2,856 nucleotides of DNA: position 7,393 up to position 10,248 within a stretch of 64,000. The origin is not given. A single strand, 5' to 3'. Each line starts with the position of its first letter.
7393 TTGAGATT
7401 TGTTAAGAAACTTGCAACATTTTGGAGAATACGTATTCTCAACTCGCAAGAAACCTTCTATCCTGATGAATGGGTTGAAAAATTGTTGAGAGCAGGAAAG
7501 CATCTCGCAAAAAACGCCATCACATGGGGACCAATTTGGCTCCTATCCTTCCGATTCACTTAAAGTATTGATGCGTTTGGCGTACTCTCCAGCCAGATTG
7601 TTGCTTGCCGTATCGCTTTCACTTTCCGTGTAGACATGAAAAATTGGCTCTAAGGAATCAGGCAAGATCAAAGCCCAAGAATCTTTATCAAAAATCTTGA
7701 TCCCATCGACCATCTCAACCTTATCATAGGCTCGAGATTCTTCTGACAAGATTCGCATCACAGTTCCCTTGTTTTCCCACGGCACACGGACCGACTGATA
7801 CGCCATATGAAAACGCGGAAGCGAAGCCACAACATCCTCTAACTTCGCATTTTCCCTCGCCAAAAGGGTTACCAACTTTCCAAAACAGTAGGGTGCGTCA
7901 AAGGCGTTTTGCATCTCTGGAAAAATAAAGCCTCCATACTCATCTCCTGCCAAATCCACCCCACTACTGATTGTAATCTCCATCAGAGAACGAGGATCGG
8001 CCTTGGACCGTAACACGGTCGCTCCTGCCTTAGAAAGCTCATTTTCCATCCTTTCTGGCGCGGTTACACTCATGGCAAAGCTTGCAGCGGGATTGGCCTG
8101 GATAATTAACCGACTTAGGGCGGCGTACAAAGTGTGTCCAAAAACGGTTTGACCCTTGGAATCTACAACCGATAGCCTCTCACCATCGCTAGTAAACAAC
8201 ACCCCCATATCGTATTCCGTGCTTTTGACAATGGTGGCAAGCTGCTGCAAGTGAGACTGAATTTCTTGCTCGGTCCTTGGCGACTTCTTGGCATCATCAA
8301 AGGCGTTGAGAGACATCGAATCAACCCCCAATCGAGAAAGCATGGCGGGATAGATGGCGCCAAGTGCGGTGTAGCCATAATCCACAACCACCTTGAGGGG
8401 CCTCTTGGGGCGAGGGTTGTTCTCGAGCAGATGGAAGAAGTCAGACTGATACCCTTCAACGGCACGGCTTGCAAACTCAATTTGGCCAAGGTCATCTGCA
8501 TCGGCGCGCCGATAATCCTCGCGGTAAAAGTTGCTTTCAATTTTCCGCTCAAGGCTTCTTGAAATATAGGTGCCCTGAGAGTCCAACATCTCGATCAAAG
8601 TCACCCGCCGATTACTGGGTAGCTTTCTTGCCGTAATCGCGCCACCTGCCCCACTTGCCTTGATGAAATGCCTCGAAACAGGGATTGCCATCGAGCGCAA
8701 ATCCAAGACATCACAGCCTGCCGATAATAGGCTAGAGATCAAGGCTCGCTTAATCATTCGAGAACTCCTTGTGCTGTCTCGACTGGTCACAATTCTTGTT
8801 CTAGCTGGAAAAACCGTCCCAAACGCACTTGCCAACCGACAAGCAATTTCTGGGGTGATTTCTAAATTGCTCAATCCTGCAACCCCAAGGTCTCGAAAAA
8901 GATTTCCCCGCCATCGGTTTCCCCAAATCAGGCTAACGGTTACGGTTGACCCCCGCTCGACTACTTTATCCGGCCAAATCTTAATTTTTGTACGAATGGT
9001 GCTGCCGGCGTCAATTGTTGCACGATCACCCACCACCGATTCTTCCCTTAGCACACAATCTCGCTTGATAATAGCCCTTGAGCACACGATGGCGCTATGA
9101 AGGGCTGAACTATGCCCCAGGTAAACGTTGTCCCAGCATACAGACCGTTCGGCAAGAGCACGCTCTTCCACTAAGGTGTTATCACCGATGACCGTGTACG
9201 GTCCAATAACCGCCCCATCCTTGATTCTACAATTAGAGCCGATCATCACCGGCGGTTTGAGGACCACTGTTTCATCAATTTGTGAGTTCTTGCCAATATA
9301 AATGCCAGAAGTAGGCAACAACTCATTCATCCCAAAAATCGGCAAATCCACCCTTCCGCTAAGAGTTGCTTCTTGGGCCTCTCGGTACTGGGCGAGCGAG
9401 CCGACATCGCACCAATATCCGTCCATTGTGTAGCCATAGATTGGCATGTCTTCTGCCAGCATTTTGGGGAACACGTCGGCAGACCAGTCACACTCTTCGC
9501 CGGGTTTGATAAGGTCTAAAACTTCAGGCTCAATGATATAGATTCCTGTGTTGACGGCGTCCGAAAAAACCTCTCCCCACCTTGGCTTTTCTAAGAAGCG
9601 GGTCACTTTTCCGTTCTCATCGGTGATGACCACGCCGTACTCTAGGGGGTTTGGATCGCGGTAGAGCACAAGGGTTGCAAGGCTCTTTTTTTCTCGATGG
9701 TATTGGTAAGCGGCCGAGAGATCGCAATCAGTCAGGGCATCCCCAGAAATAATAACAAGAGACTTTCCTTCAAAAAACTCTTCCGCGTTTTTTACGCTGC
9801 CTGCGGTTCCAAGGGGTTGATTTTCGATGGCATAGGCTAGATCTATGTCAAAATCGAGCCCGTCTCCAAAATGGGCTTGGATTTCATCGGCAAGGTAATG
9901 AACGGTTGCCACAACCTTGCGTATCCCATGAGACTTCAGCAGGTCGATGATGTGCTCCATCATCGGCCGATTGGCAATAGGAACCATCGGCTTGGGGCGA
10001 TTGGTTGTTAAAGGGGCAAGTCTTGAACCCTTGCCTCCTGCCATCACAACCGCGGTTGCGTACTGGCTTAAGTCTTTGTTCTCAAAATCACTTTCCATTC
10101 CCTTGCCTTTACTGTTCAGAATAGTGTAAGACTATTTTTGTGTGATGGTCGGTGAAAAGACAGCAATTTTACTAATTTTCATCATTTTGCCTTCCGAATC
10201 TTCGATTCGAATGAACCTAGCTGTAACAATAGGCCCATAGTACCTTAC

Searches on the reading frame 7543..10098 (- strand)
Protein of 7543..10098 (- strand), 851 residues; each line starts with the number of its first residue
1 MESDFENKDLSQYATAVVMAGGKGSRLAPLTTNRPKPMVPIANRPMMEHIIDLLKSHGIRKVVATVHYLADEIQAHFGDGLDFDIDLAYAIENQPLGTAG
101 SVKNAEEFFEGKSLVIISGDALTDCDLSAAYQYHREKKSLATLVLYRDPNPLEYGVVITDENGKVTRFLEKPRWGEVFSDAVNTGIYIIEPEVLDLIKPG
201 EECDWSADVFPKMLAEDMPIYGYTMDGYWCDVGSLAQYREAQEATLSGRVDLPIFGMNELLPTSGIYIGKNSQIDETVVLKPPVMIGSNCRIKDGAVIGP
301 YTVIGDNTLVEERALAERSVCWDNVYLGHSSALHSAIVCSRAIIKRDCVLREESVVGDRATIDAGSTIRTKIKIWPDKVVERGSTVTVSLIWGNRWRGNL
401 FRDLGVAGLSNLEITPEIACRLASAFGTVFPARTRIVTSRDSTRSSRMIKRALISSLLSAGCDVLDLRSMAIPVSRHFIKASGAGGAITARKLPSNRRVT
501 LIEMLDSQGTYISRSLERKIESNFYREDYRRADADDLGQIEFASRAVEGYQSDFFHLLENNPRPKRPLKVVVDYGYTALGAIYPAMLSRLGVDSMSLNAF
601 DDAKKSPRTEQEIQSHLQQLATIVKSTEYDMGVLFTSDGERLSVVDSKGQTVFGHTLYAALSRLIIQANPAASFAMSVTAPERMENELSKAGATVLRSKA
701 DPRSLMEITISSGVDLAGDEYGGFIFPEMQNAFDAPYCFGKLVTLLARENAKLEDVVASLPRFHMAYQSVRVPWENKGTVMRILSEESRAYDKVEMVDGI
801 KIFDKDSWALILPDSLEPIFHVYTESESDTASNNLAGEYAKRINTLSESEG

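Call 58: search_protein_families(library=pfam, proteins=[window:7543-10098:-], max_evalue=0.00001)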
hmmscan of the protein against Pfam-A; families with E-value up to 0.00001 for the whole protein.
window:7543-10098:- (851 aa): 6 families
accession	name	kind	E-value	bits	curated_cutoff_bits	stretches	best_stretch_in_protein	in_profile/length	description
PF00483.29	NTP_transferase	-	1.8e-55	188.6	21.2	1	16-246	2-243/245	Nucleotidyl transferase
PF02878.22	PGM_PMM_I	-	3.5e-17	62.8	22.5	1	400-529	3-136/138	Phosphoglucomutase/phosphomannomutase, alpha/beta/alpha domain I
PF25084.1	LbH_EIF2B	-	7.5e-16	58.5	54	1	265-367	3-104/105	EIF2B subunit epsilon LbH domain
PF00132.30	Hexapep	-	3.4e-13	49.1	27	1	266-299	2-35/36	Bacterial transferase hexapeptide (six repeats)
PF02879.22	PGM_PMM_II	-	5.9e-13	49.7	29.3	1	553-649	6-103/103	Phosphoglucomutase/phosphomannomutase, alpha/beta/alpha domain II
PF12804.13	NTP_transf_3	-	1.2e-09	39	27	1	16-121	1-96/160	MobA-like NTP transferase domain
